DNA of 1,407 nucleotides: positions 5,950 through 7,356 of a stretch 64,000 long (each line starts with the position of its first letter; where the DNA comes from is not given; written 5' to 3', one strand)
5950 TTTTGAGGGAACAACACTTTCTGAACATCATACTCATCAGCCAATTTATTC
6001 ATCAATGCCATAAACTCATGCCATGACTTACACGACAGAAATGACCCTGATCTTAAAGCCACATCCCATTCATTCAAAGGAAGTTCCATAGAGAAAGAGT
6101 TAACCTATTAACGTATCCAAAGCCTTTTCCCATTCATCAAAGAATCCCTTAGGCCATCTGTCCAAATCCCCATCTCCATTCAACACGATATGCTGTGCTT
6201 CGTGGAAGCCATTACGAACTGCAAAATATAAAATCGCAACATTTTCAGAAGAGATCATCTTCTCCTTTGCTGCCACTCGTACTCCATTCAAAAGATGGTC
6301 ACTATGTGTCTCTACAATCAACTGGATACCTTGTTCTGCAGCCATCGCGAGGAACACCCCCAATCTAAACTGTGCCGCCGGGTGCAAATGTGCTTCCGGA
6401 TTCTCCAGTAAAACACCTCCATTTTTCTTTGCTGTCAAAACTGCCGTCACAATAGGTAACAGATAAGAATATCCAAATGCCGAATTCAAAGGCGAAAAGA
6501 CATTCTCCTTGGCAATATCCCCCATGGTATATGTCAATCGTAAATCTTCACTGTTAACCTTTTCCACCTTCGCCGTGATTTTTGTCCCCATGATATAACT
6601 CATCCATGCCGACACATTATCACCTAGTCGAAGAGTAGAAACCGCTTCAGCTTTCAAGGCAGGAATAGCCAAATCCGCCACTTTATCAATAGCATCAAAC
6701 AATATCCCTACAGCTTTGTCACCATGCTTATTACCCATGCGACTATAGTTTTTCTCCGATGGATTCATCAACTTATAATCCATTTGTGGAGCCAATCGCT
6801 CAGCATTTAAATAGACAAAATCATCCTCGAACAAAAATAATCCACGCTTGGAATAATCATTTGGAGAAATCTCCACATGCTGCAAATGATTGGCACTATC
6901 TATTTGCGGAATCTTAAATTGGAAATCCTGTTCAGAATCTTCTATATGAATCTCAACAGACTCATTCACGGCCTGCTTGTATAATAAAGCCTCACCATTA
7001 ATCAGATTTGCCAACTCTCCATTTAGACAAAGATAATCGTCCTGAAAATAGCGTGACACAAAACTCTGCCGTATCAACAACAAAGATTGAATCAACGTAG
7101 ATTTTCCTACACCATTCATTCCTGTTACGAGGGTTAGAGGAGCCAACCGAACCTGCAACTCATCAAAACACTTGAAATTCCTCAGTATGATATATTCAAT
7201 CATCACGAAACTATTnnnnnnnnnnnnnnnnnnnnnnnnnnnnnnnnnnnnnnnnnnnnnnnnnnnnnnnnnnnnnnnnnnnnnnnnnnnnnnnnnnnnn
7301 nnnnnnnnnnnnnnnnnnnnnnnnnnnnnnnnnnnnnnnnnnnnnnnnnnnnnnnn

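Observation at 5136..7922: DUF262 / ABC-type ATPase / orphan three-gene cassette spliced into the 5' end of a capsule initiating-transferase gene, bracketed by a 137-bp direct repeat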

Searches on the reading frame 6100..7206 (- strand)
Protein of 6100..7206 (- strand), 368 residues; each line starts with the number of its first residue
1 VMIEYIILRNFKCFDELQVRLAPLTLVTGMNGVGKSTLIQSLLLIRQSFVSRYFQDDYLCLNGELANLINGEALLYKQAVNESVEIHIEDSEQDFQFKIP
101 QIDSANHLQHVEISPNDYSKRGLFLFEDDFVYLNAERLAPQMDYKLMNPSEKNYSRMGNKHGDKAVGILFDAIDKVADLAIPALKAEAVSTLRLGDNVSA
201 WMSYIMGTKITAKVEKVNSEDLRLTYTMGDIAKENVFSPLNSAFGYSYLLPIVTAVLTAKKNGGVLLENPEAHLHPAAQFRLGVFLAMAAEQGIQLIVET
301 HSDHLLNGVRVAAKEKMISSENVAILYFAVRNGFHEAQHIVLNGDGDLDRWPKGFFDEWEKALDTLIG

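Call 6: search_protein_families(library=pfam, proteins=[window:6100-7206:-], max_evalue=0.1)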
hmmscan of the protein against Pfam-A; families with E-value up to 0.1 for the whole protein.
window:6100-7206:- (368 aa): 15 families
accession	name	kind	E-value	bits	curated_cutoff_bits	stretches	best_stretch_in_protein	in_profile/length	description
PF13175.12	AAA_15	-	3.7e-23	83.2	32.1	2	1-89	1-82/374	AAA ATPase domain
PF13304.12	AAA_21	-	2.4e-17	64.4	27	1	24-307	1-304/304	AAA domain, putative AbiEii toxin, Type IV TA system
PF12476.13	DUF3696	-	1.5e-12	47.9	22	1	318-366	1-52/52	Protein of unknown function (DUF3696)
PF13476.12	AAA_23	-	4e-08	34.6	27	1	6-93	2-84/201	AAA domain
PF02463.25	SMC_N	-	1e-05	25.6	40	1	2-43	1-45/220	RecF/RecN/SMC N terminal domain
PF13555.12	AAA_29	-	3e-05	24.1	27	1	6-42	4-45/61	P-loop containing region of AAA domain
PF11398.14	DUF2813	-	0.00019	21.4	21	0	265-323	287-342/372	Protein of unknown function (DUF2813)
PF13191.12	AAA_16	-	0.0014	19.6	32.6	1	23-57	25-63/167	AAA ATPase domain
PF03193.22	RsgA_GTPase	-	0.011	16.1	30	1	12-43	95-127/174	RsgA GTPase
PF00005.33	ABC_tran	-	0.041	14.9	25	1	18-43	7-32/137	ABC transporter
PF13173.12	AAA_14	-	0.046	14.2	27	0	24-62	4-36/129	AAA domain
PF25201.1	nSTAND6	-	0.046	14.2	27.7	1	22-43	18-39/148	Novel STAND NTPase 6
PF13238.12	AAA_18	-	0.055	14.4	29.4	0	26-60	2-38/128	AAA domain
PF13514.12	AAA_27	-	0.056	13.5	22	0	1-45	1-49/206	AAA domain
PF13401.12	AAA_22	-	0.089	13.6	27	0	22-45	5-28/130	AAA domain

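Call 7: search_protein_families(library=padloc, proteins=[window:6100-7206:-], max_evalue=0.1)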
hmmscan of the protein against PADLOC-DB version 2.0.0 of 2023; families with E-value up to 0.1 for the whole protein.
window:6100-7206:- (368 aa): 139 families (the best 25 are shown)
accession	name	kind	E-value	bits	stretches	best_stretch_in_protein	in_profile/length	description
PDLC03878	NsnB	-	5.4e-96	320.3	1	2-367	1-343/345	-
PDLC04707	PDC-M55A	-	2.9e-28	97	2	245-358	282-401/421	-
PDLC04148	HEC-03B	-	4.8e-28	96.4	2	241-357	318-435/458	-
PDLC02979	AriA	-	1.1e-25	89.2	2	1-90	1-86/373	-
PDLC04176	HEC-01A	-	6.7e-18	63.2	2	197-307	212-322/371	-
PDLC02980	AriA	-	6.2e-17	60.5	2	249-307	245-304/304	-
PDLC04175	HEC-01A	-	8.8e-17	59.2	2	3-103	6-99/363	-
PDLC04178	HEC-01A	-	1.2e-16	58.8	2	2-49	8-55/399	-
PDLC00096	GajA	-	1.2e-15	55.3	2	220-315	246-346/630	AAA ATPase domain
PDLC00091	GajA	-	1.3e-14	52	2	265-312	300-348/627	AAA ATPase domain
PDLC00067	GajA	-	6.8e-14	49.2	2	2-63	4-64/604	AAA ATPase domain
PDLC04393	PDC-M07A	-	1.1e-13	48.9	2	2-107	1-110/435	-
PDLC00278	PtuA1|PtuA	-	1.2e-13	49.1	2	1-56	1-57/436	AAA ATPase domain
PDLC02981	AriAB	-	1.3e-13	48.5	2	258-308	327-379/694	-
PDLC04179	HEC-01A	-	1.9e-13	48.4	2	2-46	1-45/459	-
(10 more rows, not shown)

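Call 8: search_protein_families(library=ncbifam, proteins=[window:6100-7206:-], max_evalue=0.1)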
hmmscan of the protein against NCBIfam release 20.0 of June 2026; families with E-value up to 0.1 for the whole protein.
window:6100-7206:- (368 aa): 26 families (the best 25 are shown)
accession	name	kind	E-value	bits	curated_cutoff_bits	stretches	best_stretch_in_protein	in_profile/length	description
NF047739.1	antiphage_MADS3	equivalog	2.6e-11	43.3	420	1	2-79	1-79/427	methylation-associated defense system AAA family ATPase MAD3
NF041760.1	PtuA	equivalog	2.4e-08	33.3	500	2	2-44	51-94/524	retron Ec78 anti-phage system effector ATPase PtuA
TIGR00611.2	recf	equivalog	1.2e-06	28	172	1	4-112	2-112/339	DNA replication/repair protein RecF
NF041035.1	Rad50_Halo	equivalog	1.5e-05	23.6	1000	1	1-41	1-42/883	DNA double-strand break repair ATPase Rad50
NF002572.0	PRK02224.1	equivalog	6.3e-05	21.4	1087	1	1-41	1-42/888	DNA double-strand break repair ATPase Rad50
TIGR01166.1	cbiO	subfamily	0.00052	19.5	211.8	0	17-42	13-38/190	cobalt ABC transporter, ATP-binding protein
NF038234.1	retron_eff_Eco8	equivalog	0.00065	18.4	250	1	1-42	1-43/679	retron Eco8 family effector endonuclease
NF053563.1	Rkd4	equivalog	0.0008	17.6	860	1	2-42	2-43/747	arcadin-4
NF040873.1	AztA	equivalog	0.0013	18.3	220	1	17-43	13-39/191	zinc ABC transporter ATP-binding protein AztA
NF041774.1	tung_ATPbind_TupC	equivalog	0.0057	15.7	400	1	16-85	20-92/319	tungstate ABC transporter ATP-binding protein TupC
NF010157.0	PRK13636.1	equivalog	0.0068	15.6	463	0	22-47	32-57/285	cobalt transporter ATP-binding subunit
NF000355.4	ribo_prot_ABC_F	equivalog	0.0084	15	380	1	20-43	337-360/499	ribosomal protection-like ABC-F family protein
TIGR00630.1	uvra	equivalog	0.014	13.6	729.8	1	16-44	627-655/924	excinuclease ABC subunit UvrA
NF007601.2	PRK10247.1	equivalog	0.016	14.7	292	0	17-40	22-45/204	iron efflux ABC transporter ATP-binding subunit FetA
NF010068.0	PRK13548.1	equivalog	0.018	14.1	261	1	17-42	26-51/261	heme ABC transporter ATP-binding protein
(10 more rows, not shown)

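Call 13: find_encoding_contigs(protein=window:6100-7206:-, flank=10000, max_places=10)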
Protein window:6100-7206:- (368 aa): no gene with exactly this product is on record in the collection.

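Call 15: find_encoding_contigs(protein=window:6100-7203:-, flank=10000, max_places=10)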
Protein window:6100-7203:- (367 aa): 23 contigs read that carry it; 10 places shown.
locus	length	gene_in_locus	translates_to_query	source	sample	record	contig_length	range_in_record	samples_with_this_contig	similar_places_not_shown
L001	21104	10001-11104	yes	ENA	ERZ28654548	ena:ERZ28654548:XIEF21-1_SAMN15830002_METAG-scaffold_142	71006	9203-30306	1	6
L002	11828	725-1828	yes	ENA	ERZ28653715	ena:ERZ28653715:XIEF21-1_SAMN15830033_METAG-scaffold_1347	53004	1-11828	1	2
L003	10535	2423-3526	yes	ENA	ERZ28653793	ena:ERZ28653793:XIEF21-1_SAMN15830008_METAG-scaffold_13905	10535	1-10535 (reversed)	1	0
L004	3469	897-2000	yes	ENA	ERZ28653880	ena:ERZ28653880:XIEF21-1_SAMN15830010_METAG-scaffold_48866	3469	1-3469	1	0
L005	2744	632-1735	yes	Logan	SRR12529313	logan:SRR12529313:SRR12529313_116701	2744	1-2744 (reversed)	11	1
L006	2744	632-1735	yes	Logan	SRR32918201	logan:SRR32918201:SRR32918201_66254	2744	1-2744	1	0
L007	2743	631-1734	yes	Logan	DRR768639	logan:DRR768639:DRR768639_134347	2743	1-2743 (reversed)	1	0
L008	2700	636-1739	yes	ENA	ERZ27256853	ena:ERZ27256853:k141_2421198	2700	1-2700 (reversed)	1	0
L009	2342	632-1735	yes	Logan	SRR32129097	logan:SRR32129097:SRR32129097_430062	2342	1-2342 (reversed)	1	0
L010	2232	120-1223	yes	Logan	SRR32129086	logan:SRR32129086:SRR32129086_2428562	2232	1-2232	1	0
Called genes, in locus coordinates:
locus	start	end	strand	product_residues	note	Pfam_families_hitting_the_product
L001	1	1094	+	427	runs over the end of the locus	PF04230:PS_pyruv_trans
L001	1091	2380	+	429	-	-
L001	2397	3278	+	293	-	PF03328:HpcH_HpaI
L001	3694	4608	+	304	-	PF00389:2-Hacid_dh, PF02826:2-Hacid_dh_C, PF01262:AlaDh_PNT_C (weak), PF03446:NAD_binding_2 (weak)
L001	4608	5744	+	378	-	PF13477:Glyco_trans_4_2, PF13439:Glyco_transf_4, PF13579:Glyco_trans_4_4, PF20706:GT4-conflict (faint), PF00534:Glycos_transf_1, PF13692:Glyco_trans_1_4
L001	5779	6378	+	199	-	PF02397:Bac_transf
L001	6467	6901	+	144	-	PF19480:DUF6016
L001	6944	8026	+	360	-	PF14907:NTP_transf_5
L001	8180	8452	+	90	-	PF12668:DUF3791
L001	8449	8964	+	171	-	PF13151:DUF3990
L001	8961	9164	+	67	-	-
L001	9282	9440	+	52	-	PF02397:Bac_transf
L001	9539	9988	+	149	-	PF03235:GmrSD_N (weak)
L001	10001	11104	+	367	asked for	PF02463:SMC_N (faint), PF13175:AAA_15, PF13476:AAA_23, PF13175:AAA_15, PF13304:AAA_21, PF12476:DUF3696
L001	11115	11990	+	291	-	-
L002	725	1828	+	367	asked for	PF02463:SMC_N (faint), PF13175:AAA_15, PF13476:AAA_23, PF13175:AAA_15, PF13304:AAA_21, PF12476:DUF3696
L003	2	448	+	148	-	?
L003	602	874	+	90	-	PF12668:DUF3791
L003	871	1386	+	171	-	PF13151:DUF3990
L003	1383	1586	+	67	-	-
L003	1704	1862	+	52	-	PF02397:Bac_transf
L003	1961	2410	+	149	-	PF03235:GmrSD_N (weak)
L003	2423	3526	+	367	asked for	PF02463:SMC_N (faint), PF13175:AAA_15, PF13476:AAA_23, PF13175:AAA_15, PF13304:AAA_21, PF12476:DUF3696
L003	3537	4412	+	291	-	-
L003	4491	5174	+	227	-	PF02397:Bac_transf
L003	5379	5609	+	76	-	-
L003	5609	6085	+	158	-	PF01850:PIN, PF13470:PIN_3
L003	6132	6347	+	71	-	-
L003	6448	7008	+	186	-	PF02463:SMC_N (weak), PF13175:AAA_15, PF13476:AAA_23, PF13304:AAA_21 (weak)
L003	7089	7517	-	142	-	PF08291:Peptidase_M15_3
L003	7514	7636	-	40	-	-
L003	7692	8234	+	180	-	-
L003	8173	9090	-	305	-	PF01807:Zn_ribbon_DnaG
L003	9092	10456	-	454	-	PF13148:DUF3987 (weak)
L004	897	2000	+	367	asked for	PF02463:SMC_N (faint), PF13175:AAA_15, PF13476:AAA_23, PF13175:AAA_15, PF13304:AAA_21, PF12476:DUF3696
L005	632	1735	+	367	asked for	PF02463:SMC_N (faint), PF13175:AAA_15, PF13476:AAA_23, PF13175:AAA_15, PF13304:AAA_21, PF12476:DUF3696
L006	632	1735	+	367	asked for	PF02463:SMC_N (faint), PF13175:AAA_15, PF13476:AAA_23, PF13175:AAA_15, PF13304:AAA_21, PF12476:DUF3696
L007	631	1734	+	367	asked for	PF02463:SMC_N (faint), PF13175:AAA_15, PF13476:AAA_23, PF13175:AAA_15, PF13304:AAA_21, PF12476:DUF3696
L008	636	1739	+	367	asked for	PF02463:SMC_N (faint), PF13175:AAA_15, PF13476:AAA_23, PF13175:AAA_15, PF13304:AAA_21, PF12476:DUF3696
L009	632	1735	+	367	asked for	PF02463:SMC_N (faint), PF13175:AAA_15, PF13476:AAA_23, PF13175:AAA_15, PF13304:AAA_21, PF12476:DUF3696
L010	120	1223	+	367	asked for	PF02463:SMC_N (faint), PF13175:AAA_15, PF13476:AAA_23, PF13175:AAA_15, PF13304:AAA_21, PF12476:DUF3696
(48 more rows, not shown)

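Call 20: find_related_loci(query=window:6100-7203:-, collection=genome_contigs, flank=8000)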
Query window:6100-7203:- (367 aa) in genome_contigs; peptide patterns used: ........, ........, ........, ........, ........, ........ (x = any residue, [..] = any of these).
82 stretches matched a pattern; 29 encode a relative of the query (tblastn E <= 1e-3); 29 distinct loci.
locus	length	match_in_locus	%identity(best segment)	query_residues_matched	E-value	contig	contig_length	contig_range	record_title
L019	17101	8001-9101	90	1-367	0e+0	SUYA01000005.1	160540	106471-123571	MAG: Mediterranea massiliensis isolate SIG138 NODE_1834_length_160540_cov_10.204965, whole genome shotgun sequence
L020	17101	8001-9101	77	1-367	0e+0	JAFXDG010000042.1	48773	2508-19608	MAG: Bacteroidaceae bacterium isolate RGIG6310 Sheep_Rectum-3__c308417, whole genome shotgun sequence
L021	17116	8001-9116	41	1-367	6e-81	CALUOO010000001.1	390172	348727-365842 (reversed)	MAG: uncultured Bacteroides sp. isolate BRZ_CG__bin27 genome assembly, contig: BRZ_CG__NODE_8_length_390172_cov_25.23139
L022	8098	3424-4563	39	1-367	4e-74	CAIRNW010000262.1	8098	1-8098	MAG: uncultured Bacteroidetes bacterium isolate LaPlata-a_bin-0315 genome assembly, contig: bin-0315:262/410, whole geno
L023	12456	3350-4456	39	1-366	1e-72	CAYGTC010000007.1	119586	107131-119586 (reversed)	MAG TPA_asm: uncultured Alcanivoracaceae bacterium isolate ERP117304_co3_190 genome assembly, contig: NODE_199_length_11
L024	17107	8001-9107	37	1-366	1e-69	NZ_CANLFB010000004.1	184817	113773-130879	Uncultured Psychromonas sp. isolate 2B2-76.fasta NODE_4, whole genome shotgun sequence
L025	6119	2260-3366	37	1-366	9e-69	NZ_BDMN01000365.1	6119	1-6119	Bathymodiolus platifrons methanotrophic gill symbiont strain HPD1508-B01-01, whole genome shotgun sequence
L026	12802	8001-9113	36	1-366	4e-68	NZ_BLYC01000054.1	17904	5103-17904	Bathymodiolus japonicus methanotrophic gill symbiont isolate HPD1508-BjaS1 BjaS1GC054, whole genome shotgun sequence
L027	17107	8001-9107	37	1-366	5e-68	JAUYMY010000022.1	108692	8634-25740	MAG: Methylobacter sp. isolate C3_concoct.bin.75 C3_k141_98232, whole genome shotgun sequence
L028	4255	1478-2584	36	1-366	3e-67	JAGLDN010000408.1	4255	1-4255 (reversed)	MAG: Psychromonas sp. isolate SW_4_36 ROV167.bin.36.fa_408, whole genome shotgun sequence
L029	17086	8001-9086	36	1-366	1e-65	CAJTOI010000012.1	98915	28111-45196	MAG TPA_asm: uncultured Roseburia sp. isolate MGBC104949 genome assembly, contig: MGBC104949.12, whole genome shotgun se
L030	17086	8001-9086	36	1-366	4e-65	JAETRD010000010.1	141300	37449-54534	MAG: Lachnospiraceae bacterium isolate S29_Bin3 scaffold_131, whole genome shotgun sequence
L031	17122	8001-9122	36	1-366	3e-60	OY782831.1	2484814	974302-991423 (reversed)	MAG: Candidatus Cloacimonadales bacterium isolate 04309a76-b7cc-48c3-85ee-0a4392eb1095 genome assembly, chromosome: 1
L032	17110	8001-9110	37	1-366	7e-59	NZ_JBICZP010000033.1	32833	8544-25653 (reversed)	Kitasatospora sp. NPDC048239 NPDC048239_59_E4.ctg-0033, whole genome shotgun sequence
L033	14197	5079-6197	34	1-366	2e-58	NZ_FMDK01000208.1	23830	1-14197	Streptomyces sp. MnatMP-M17, whole genome shotgun sequence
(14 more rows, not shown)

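Call 27: search_protein_families(library=pfam, proteins=[L019:5629-6777:+, L019:6828-7412:+, L019:10032-10715:+, L019:10816-11670:-, L020:4034-4636:+, L020:4633-5748:+, L020:6525-6908:+, L020:6839-7162:+, L020:10435-11682:+, L020:11679-12296:+], max_evalue=0.001)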
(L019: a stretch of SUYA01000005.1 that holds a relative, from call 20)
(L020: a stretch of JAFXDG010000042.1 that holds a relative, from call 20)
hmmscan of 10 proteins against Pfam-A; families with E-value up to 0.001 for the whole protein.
L019:5629-6777:+ (382 aa): 6 families
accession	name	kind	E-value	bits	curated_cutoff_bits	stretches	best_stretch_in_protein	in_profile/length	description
PF00534.26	Glycos_transf_1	-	1.3e-30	106.6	26.4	1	197-357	8-171/172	Glycosyl transferases group 1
PF13692.12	Glyco_trans_1_4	-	6.8e-28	98.1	27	1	206-341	3-140/142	Glycosyl transferases group 1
PF13477.12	Glyco_trans_4_2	-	1.9e-09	38.3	23.4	1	32-163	14-139/139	Glycosyl transferase 4-like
PF13439.12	Glyco_transf_4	-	3.5e-06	27.6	28.5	1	35-190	12-168/170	Glycosyltransferase Family 4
PF13524.12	Glyco_trans_1_2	-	9e-06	26.1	25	1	235-364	14-134/144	Glycosyl transferase-like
PF20706.3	GT4-conflict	-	0.00039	20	26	1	181-326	176-335/385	Family 4 Glycosyltransferase in conflict systems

L019:6828-7412:+ (194 aa): 1 family
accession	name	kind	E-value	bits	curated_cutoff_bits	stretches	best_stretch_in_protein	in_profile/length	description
PF00583.31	Acetyltransf_1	-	0.00023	21.9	20.7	1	77-166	16-108/116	Acetyltransferase (GNAT) family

L019:10032-10715:+ (227 aa): 1 family
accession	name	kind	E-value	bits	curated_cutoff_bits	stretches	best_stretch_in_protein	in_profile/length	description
PF02397.22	Bac_transf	-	1.1e-51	175.3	27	1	4-216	1-175/179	Bacterial sugar transferase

L019:10816-11670:- (284 aa): 0 families

L020:4034-4636:+ (200 aa): 3 families
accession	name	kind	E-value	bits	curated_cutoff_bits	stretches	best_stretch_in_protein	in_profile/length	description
PF00132.30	Hexapep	-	7.7e-12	44.8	27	1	113-148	1-36/36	Bacterial transferase hexapeptide (six repeats)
PF14602.12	Hexapep_2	-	3.6e-10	39.8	27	1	114-148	2-34/34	Hexapeptide repeat of succinyl-transferase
PF25084.1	LbH_EIF2B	-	0.00012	22.4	54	0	113-148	21-101/105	EIF2B subunit epsilon LbH domain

L020:4633-5748:+ (371 aa): 5 families
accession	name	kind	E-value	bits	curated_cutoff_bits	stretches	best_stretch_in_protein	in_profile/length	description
PF00534.26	Glycos_transf_1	-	7.1e-26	91.2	26.4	1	189-346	13-172/172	Glycosyl transferases group 1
PF13692.12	Glyco_trans_1_4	-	2.4e-21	76.9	27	1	192-332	2-142/142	Glycosyl transferases group 1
PF13439.12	Glyco_transf_4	-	5e-06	27.1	28.5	1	52-174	40-166/170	Glycosyltransferase Family 4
PF13524.12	Glyco_trans_1_2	-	0.0001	22.7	25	1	217-360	13-142/144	Glycosyl transferase-like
PF21845.1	DUF6904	-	0.00061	20.1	27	0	20-91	157-227/238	Domain of unknown function (DUF6904)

L020:6525-6908:+ (127 aa): 2 families
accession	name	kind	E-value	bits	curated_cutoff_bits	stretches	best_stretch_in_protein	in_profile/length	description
PF01909.29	NTP_transf_2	-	2.6e-09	37.8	21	1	30-105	3-78/93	Nucleotidyltransferase domain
PF18765.7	Polbeta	-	1.2e-07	32.2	26.9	1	45-76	16-47/93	Polymerase beta, Nucleotidyltransferase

L020:6839-7162:+ (107 aa): 1 family
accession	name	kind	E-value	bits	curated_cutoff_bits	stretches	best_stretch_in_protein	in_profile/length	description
PF05168.19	HEPN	-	3.3e-06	27.7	22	1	34-85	3-55/117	HEPN domain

L020:10435-11682:+ (415 aa): 3 families
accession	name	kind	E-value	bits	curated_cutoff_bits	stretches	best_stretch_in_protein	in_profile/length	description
PF01041.23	DegT_DnrJ_EryC1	-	4e-93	312.9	19.8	1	26-407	3-358/360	DegT/DnrJ/EryC1/StrS aminotransferase family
PF00155.27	Aminotran_1_2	-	3.6e-10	40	19.7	1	42-140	36-151/361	Aminotransferase class I and II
PF01053.26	Cys_Met_Meta_PP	-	5.6e-06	25.6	27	1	46-139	51-141/381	Cys/Met metabolism PLP-dependent enzyme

L020:11679-12296:+ (205 aa): 5 families
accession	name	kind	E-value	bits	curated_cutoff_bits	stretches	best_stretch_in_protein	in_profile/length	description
PF00583.31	Acetyltransf_1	-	5.9e-15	56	20.7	1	13-177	3-116/116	Acetyltransferase (GNAT) family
PF13508.13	Acetyltransf_7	-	5.4e-10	40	27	1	118-178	26-83/84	Acetyltransferase (GNAT) domain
PF13673.13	Acetyltransf_10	-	2.6e-05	24.6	23.6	1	120-178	52-108/128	Acetyltransferase (GNAT) domain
PF08445.16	FR47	-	8.7e-05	22.9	22.1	1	117-178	19-78/86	FR47-like protein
PF13420.13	Acetyltransf_4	-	0.00071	20.1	24.3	0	127-183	83-140/155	Acetyltransferase (GNAT) domain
